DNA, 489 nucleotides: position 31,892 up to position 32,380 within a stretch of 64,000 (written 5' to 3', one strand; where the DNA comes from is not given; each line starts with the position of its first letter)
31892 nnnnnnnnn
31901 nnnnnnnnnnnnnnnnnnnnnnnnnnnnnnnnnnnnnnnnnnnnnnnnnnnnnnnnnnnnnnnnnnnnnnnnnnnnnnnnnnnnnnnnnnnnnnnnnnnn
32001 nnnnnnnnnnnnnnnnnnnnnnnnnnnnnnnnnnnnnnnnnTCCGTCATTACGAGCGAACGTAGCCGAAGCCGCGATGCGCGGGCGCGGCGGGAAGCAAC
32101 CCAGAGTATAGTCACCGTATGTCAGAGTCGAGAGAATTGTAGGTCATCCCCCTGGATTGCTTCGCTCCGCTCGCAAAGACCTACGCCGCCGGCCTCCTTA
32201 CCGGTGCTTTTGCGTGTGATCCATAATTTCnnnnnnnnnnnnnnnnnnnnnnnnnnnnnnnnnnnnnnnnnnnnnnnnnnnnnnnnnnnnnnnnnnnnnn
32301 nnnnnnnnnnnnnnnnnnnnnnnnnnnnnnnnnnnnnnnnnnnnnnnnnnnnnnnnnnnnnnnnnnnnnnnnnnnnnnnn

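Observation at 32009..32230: MITE-like element with perfect 19-bp TIRs and 8-bp target-site duplication between yggU-like and rarA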

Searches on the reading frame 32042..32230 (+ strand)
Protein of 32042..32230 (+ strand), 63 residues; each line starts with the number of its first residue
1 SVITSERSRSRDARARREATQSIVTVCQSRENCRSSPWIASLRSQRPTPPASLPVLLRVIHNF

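Call 28: find_homologous_proteins(query=window:32042-32230:+, max_evalue=10)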
Query seq(63 aa): no candidate shares three 5-residue words with the query. No homologue found.
